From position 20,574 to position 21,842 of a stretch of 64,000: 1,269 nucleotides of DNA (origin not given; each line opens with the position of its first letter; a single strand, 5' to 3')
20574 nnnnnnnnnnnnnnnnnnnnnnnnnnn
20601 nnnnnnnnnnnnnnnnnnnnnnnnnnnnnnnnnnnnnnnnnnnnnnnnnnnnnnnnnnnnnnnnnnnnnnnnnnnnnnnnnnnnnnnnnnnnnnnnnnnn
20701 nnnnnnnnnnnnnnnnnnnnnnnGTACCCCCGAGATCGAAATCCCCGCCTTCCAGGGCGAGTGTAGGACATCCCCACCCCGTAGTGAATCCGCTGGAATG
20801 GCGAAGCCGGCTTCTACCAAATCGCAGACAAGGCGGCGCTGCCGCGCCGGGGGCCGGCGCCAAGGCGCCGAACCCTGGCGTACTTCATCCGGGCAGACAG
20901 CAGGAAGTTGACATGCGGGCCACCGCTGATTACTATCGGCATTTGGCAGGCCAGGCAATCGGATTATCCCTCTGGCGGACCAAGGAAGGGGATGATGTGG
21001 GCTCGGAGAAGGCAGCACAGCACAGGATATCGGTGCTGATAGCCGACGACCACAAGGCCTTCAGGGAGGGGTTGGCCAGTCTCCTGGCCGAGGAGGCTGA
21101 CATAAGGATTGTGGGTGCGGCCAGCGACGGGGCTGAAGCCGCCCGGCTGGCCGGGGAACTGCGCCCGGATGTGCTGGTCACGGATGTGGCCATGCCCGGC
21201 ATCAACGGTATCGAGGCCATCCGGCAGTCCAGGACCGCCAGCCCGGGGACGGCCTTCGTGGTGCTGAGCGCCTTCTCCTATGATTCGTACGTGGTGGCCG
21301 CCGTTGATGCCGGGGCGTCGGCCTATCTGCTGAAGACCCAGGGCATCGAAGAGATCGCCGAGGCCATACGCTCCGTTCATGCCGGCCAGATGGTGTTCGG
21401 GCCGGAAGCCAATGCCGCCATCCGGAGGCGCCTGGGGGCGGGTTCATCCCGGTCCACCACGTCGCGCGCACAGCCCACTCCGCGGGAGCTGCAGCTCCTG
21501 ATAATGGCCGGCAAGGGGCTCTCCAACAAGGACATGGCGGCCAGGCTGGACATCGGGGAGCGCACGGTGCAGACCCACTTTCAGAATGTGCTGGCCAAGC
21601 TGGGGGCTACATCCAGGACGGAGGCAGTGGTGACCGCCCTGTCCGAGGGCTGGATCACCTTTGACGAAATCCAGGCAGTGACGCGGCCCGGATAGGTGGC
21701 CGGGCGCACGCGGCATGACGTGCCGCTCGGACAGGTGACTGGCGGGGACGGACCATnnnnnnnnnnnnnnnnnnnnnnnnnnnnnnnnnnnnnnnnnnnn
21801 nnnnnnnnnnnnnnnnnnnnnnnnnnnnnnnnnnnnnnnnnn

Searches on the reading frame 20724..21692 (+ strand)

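Call 56: search_protein_families(library=ncbifam, proteins=[window:20724-21692:+], max_evalue=0.00001)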
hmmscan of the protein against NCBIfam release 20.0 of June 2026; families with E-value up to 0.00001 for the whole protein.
window:20724-21692:+ (323 aa): 64 families (the best 25 are shown)
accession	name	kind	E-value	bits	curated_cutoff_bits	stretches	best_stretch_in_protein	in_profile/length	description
NF007935.0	PRK10651.1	equivalog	6.3e-44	149.7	250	1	98-306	3-211/216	two-component system response regulator NarL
NF052445.1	RespRegMctR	equivalog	1.5e-39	135.6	300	1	102-309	2-203/205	two-component system response regulator MctR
NF047785.1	respo_reg_MadR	equivalog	2.8e-38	131.4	300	1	102-309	1-207/209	MadR family response regulator transcription factor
NF007708.0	PRK10403.1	equivalog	5.1e-37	127.4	343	1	102-306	7-209/215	nitrate/nitrite response regulator protein NarP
NF011896.0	PRK15369.1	equivalog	5.7e-32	111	242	1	101-302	3-201/211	two component system response regulator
NF007018.1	PRK09483.1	equivalog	1.7e-30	106.3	280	1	102-311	2-209/217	UvrY/SirA/GacA family response regulator transcription factor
NF041830.1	RR_TF_ErdR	exception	8.1e-25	87.8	390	1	103-303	3-203/213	response regulator transcription factor ErdR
NF007685.0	PRK10360.1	equivalog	1.5e-20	73.8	258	1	102-301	2-188/196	response regulator transcription factor UhpA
NF007419.0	PRK09958.1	equivalog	3.2e-20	72.6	251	1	104-299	3-192/204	acid-sensing system DNA-binding response regulator EvgA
NF007403.0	PRK09935.1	equivalog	1.4e-19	70.6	271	1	102-302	4-201/210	fimbria biosynthesis transcriptional regulator FimZ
TIGR02875.1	spore_0_A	equivalog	2.7e-19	69.4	200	1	100-223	1-126/262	sporulation transcription factor Spo0A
NF006900.1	PRK09390.1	equivalog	3.8e-19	69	255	1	101-308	4-200/203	response regulator FixJ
NF001965.0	PRK00742.1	subfamily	5.5e-19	68.6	293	1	101-217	3-118/357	chemotaxis-specific protein-glutamate methyltransferase CheB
NF008677.0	PRK11697.1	equivalog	4.9e-18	65.4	246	1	102-219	2-116/238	two-component system response regulator BtsR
NF041367.1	CheY_Halo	equivalog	4.2e-17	62.6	200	1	104-218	1-113/114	chemotaxis protein CheY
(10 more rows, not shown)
